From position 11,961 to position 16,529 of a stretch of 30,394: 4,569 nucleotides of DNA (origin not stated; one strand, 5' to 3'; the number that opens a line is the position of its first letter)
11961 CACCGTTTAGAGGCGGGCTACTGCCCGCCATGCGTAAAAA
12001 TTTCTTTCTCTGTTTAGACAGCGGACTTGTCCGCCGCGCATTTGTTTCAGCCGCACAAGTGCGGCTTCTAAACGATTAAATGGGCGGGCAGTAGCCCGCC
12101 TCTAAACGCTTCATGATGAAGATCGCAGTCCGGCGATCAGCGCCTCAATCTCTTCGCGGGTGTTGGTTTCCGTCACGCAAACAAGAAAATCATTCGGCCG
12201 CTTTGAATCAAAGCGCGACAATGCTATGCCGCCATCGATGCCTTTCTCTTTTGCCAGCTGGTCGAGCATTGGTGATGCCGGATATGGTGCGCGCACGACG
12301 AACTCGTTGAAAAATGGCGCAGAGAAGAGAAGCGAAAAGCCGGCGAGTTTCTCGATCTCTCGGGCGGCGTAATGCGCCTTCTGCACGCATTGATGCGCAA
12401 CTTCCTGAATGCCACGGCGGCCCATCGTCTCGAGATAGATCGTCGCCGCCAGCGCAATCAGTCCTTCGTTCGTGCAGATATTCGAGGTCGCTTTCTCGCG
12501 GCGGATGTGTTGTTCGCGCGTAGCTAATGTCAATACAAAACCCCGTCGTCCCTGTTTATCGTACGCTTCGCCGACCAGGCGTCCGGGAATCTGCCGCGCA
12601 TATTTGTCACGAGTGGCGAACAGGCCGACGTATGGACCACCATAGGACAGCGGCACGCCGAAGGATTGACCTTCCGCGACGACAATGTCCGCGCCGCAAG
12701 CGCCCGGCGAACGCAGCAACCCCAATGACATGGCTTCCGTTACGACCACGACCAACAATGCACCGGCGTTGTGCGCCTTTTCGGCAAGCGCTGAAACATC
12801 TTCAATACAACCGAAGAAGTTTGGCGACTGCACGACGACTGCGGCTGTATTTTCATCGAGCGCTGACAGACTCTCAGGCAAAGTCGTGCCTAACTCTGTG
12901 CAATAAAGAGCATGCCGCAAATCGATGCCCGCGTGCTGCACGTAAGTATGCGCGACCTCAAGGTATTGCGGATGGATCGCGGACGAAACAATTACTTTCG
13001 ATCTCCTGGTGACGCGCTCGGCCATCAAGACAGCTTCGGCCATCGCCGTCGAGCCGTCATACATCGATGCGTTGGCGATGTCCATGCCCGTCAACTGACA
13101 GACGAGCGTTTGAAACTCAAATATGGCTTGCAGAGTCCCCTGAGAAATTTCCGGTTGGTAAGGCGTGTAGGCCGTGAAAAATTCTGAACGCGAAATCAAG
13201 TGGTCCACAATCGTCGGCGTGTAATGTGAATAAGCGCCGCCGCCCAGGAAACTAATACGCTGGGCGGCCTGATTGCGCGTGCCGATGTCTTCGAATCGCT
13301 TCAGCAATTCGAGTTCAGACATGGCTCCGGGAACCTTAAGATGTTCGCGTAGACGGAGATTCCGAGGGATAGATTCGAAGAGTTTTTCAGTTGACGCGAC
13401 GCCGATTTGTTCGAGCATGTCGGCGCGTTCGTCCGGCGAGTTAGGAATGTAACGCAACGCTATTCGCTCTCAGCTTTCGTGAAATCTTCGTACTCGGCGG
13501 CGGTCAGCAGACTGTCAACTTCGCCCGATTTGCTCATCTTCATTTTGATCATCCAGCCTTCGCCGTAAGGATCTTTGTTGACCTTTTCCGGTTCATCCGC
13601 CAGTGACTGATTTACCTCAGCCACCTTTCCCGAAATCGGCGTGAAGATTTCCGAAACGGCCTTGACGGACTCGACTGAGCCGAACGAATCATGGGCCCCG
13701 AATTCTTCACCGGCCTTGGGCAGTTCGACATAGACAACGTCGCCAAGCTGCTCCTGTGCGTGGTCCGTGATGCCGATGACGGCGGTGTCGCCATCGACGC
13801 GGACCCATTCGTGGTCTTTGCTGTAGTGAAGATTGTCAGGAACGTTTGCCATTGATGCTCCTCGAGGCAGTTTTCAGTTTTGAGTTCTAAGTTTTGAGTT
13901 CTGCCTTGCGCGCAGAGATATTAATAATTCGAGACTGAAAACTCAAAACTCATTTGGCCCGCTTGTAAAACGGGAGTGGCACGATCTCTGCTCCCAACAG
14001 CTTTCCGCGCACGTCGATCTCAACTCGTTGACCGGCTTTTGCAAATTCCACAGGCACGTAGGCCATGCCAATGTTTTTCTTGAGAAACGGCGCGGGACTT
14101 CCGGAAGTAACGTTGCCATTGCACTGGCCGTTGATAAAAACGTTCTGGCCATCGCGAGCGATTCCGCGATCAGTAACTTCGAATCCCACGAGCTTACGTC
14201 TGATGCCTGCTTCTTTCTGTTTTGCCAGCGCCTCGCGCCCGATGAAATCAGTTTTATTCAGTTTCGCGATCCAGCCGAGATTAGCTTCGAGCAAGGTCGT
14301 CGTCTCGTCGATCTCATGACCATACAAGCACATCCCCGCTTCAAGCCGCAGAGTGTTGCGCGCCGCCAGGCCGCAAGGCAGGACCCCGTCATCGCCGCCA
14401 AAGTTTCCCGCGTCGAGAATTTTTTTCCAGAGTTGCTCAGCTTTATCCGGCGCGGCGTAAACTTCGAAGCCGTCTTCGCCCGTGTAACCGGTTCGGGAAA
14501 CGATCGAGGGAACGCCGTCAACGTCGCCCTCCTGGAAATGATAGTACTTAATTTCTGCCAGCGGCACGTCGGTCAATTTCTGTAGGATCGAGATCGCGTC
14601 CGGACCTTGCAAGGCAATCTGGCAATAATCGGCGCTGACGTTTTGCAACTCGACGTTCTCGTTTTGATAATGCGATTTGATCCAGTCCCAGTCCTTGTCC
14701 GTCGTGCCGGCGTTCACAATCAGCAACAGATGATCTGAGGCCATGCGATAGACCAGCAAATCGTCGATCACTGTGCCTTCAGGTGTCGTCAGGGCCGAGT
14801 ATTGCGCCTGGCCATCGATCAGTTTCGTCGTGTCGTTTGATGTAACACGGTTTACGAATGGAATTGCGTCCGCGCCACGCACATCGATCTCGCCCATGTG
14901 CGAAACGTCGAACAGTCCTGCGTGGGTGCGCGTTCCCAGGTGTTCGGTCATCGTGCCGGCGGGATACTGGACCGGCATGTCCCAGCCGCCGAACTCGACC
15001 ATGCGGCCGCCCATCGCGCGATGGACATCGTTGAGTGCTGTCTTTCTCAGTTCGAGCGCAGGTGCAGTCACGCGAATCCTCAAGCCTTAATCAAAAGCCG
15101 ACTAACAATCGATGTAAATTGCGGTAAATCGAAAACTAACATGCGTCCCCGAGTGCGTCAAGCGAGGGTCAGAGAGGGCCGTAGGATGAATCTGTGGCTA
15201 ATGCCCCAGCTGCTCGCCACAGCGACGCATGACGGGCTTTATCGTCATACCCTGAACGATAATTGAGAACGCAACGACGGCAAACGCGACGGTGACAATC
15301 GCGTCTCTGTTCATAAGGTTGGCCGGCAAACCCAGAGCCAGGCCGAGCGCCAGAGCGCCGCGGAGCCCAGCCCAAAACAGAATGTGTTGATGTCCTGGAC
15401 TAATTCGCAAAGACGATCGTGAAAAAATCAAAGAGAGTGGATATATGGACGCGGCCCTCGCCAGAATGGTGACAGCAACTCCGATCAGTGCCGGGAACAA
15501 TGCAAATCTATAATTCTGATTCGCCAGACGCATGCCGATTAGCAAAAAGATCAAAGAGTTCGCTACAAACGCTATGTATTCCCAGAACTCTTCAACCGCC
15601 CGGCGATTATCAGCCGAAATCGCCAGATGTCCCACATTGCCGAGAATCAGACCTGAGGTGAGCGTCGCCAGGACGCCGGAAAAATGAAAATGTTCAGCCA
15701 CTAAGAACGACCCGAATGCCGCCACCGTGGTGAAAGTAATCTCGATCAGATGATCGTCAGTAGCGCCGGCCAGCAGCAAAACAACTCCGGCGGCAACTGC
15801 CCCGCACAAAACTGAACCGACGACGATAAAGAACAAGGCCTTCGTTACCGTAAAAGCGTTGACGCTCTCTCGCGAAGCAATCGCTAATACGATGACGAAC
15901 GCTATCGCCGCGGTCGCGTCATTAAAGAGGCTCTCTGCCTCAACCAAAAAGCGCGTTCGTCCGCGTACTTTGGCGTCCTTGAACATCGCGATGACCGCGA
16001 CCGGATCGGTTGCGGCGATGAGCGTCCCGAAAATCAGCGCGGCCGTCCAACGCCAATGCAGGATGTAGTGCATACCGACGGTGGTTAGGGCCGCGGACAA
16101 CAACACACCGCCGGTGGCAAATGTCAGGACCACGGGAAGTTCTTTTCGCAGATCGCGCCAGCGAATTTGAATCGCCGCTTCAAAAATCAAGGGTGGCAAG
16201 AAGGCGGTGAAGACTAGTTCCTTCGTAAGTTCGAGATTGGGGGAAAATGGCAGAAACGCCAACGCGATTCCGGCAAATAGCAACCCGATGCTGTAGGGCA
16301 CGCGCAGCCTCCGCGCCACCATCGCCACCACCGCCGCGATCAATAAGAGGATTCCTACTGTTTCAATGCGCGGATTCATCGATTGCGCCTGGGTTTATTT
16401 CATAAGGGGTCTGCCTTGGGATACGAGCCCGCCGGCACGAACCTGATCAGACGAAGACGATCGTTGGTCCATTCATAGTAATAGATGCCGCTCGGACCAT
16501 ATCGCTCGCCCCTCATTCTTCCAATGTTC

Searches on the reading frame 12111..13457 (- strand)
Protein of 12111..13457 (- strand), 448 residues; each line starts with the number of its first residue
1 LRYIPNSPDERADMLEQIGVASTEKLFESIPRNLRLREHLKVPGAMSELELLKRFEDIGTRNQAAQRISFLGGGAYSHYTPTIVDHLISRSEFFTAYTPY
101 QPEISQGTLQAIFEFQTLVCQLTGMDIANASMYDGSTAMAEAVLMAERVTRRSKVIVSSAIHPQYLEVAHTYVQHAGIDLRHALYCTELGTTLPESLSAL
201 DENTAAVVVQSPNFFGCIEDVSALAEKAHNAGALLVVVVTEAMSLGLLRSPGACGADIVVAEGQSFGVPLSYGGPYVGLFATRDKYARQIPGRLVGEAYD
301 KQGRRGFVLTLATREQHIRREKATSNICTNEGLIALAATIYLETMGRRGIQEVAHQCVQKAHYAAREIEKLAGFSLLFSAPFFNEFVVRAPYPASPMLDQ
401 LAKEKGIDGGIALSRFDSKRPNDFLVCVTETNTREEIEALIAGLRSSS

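Call 22: search_protein_families(library=pfam, proteins=[window:12111-13457:-], max_evalue=0.01)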
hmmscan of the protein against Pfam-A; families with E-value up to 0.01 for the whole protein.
window:12111-13457:- (448 aa): 3 families
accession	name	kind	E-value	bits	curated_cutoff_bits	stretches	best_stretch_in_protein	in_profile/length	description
PF02347.22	GDC-P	-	6.3e-139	464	26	1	1-442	1-427/429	Glycine cleavage system P-protein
PF00266.25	Aminotran_5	-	5.2e-07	29.4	21.5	1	140-376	74-299/371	Aminotransferase class-V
PF01053.26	Cys_Met_Meta_PP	-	2.6e-05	23.4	27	1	115-261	57-194/381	Cys/Met metabolism PLP-dependent enzyme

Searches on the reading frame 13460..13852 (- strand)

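Call 22: search_protein_families(library=pfam, proteins=[window:13460-13852:-], max_evalue=0.01)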
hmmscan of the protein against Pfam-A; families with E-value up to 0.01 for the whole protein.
window:13460-13852:- (130 aa): 1 family
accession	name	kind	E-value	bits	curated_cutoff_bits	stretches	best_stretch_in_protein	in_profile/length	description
PF01597.25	GCV_H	-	1.9e-46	157.4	22.2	1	8-127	1-121/122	Glycine cleavage H-protein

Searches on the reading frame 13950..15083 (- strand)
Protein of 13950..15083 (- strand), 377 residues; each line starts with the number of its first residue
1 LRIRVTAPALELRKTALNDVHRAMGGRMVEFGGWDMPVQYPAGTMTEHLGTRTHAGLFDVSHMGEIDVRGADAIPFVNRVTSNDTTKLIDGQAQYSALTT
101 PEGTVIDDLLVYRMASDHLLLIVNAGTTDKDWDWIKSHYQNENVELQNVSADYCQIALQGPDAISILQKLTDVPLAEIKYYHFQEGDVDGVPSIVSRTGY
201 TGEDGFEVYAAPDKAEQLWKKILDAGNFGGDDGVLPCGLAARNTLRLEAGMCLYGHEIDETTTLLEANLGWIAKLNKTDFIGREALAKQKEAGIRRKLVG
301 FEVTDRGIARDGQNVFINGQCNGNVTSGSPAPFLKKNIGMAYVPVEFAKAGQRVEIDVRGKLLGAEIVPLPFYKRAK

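Call 22: search_protein_families(library=pfam, proteins=[window:13950-15083:-], max_evalue=0.01)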
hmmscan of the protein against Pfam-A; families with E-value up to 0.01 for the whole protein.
window:13950-15083:- (377 aa): 2 families
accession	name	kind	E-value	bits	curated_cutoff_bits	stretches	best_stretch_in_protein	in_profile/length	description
PF01571.26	GCV_T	-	1.6e-92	309.8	25.6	1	17-271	1-254/255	Aminomethyltransferase folate-binding domain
PF08669.17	GCV_T_C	-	9e-25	86.8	25.9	1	296-374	1-80/80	Glycine cleavage T-protein C-terminal barrel domain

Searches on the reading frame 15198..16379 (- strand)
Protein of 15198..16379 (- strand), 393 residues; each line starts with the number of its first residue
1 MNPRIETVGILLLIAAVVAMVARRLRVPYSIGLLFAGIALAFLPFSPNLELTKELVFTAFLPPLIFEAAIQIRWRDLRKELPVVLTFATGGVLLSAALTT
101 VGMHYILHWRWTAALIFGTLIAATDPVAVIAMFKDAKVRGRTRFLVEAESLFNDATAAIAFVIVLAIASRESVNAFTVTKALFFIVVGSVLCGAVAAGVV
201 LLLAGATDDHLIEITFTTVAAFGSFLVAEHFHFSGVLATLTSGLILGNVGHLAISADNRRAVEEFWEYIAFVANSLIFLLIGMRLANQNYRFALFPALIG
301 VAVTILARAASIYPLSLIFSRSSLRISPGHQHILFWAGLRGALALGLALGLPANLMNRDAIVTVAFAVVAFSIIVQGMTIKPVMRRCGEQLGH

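Call 22: search_protein_families(library=pfam, proteins=[window:15198-16379:-], max_evalue=0.01)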
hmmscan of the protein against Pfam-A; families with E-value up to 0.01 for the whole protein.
window:15198-16379:- (393 aa): 1 family
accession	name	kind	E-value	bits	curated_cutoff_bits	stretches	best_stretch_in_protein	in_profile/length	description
PF00999.27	Na_H_Exchanger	-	1.9e-66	224.9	26.2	1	13-385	2-374/375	Sodium/hydrogen exchanger, transmembrane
